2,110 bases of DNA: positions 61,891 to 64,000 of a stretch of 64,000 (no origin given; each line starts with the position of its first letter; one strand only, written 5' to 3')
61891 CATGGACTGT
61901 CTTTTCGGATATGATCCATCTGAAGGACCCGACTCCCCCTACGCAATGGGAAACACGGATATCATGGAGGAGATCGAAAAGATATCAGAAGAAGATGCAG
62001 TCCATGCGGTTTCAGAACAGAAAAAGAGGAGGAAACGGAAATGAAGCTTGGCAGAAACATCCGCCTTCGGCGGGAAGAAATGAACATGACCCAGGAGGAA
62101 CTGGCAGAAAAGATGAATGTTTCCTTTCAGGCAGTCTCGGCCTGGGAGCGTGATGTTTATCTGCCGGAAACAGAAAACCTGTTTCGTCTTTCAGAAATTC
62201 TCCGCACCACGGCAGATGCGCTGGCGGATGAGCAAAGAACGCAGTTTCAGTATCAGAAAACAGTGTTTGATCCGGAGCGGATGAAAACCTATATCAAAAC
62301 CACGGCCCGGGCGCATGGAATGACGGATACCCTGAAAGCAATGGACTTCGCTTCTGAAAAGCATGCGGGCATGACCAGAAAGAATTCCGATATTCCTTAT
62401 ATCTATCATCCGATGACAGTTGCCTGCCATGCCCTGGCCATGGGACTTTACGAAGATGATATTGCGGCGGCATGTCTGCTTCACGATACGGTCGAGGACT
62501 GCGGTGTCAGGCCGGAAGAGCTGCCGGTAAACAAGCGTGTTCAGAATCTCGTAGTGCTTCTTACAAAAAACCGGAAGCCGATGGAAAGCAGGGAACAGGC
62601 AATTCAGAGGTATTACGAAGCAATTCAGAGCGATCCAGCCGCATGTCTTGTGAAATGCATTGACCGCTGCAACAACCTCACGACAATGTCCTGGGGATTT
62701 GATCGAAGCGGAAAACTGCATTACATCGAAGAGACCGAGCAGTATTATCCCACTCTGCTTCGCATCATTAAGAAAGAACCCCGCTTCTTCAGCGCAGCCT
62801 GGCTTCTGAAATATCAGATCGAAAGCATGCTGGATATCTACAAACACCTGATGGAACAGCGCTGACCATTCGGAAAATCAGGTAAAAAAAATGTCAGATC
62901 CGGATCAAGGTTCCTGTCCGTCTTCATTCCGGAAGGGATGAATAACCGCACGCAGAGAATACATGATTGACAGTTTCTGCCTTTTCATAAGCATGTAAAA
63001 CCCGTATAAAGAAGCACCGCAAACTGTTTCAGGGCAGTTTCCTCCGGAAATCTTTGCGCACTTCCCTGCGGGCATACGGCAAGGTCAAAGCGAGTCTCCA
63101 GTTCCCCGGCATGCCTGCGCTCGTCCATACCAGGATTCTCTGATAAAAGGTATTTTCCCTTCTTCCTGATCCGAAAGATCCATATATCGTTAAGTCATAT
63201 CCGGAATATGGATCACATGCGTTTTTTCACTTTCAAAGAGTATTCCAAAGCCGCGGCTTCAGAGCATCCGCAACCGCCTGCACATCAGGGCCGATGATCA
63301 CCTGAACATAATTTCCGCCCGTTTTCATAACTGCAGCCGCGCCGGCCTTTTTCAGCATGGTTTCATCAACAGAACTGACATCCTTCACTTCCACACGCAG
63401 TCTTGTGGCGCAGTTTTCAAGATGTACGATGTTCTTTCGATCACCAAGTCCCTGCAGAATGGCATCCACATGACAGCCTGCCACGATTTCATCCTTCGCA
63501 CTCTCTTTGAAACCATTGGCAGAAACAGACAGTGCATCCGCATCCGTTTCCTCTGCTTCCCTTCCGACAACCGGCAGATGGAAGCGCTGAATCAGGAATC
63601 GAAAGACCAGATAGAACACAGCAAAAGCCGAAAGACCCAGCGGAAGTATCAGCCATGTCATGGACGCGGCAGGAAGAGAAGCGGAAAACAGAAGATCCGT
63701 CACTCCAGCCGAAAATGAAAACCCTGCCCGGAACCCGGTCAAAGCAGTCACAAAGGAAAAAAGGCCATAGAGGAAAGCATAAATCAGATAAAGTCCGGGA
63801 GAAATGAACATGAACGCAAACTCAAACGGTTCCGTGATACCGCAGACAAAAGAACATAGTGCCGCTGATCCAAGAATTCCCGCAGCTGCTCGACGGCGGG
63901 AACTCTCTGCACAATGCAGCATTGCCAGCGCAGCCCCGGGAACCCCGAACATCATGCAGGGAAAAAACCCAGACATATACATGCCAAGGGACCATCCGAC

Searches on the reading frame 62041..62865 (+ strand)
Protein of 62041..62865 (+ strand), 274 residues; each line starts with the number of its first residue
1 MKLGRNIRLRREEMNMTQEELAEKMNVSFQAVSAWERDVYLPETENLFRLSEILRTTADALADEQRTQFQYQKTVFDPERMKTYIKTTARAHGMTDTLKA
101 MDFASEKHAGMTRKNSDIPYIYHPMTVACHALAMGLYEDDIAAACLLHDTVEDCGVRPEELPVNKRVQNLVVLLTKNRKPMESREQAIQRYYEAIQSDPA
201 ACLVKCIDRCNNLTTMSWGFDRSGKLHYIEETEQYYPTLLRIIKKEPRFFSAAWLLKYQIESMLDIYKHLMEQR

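Call 57: find_encoding_contigs(protein=window:62041-62865:+, flank=10000, max_places=3)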
Protein window:62041-62865:+ (274 aa): 18 contigs read that carry it; 3 places shown.
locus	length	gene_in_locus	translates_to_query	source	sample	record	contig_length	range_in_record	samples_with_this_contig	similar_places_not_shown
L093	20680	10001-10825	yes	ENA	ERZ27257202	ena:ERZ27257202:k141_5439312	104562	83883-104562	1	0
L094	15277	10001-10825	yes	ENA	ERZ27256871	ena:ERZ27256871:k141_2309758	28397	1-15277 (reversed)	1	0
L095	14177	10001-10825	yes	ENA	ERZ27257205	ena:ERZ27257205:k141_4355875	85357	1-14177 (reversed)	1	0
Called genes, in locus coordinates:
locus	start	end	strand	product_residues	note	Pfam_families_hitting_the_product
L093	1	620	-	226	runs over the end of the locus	PF01209:Ubie_methyltran, PF05175:MTS, PF13847:Methyltransf_31, PF08241:Methyltransf_11, PF08242:Methyltransf_12, PF13649:Methyltransf_25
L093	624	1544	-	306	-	PF08840:BAAT_C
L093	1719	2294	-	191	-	PF13151:DUF3990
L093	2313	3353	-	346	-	PF02698:DUF218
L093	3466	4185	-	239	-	PF12695:Abhydrolase_5, PF12146:Hydrolase_4 (weak), PF00561:Abhydrolase_1 (weak)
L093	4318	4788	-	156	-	-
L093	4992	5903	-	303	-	PF00165:HTH_AraC, PF12833:HTH_18, PF06445:GyrI-like, PF14526:Cass2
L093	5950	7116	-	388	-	PF00201:UDPGT, PF04101:Glyco_tran_28_C, PF06722:EryCIII-like_C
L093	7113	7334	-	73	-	PF04014:MazE_antitoxin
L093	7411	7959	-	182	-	PF13302:Acetyltransf_3, PF00583:Acetyltransf_1, PF13523:Acetyltransf_8 (weak)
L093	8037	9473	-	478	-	PF02554:CstA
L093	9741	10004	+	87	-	-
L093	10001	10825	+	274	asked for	PF01381:HTH_3, PF12844:HTH_19 (faint), PF13560:HTH_31 (faint), PF13328:HD_4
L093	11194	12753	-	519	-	PF02378:PTS_EIIC, PF00367:PTS_EIIB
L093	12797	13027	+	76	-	-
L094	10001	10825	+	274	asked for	PF01381:HTH_3, PF12844:HTH_19 (faint), PF13560:HTH_31 (faint), PF13328:HD_4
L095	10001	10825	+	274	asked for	PF01381:HTH_3, PF12844:HTH_19 (faint), PF13560:HTH_31 (faint), PF13328:HD_4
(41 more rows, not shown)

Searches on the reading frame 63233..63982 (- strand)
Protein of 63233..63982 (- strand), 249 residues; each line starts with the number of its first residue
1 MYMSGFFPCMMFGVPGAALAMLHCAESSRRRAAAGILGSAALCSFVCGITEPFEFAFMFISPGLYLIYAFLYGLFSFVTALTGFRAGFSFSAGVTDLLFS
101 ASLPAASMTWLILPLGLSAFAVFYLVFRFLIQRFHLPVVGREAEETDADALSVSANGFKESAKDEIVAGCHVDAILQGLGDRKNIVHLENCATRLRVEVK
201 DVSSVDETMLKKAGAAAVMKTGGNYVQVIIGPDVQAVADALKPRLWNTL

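Call 55: find_encoding_contigs(protein=window:63233-63982:-, flank=10000, max_places=3)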
Protein window:63233-63982:- (249 aa): no gene with exactly this product is on record in the collection.
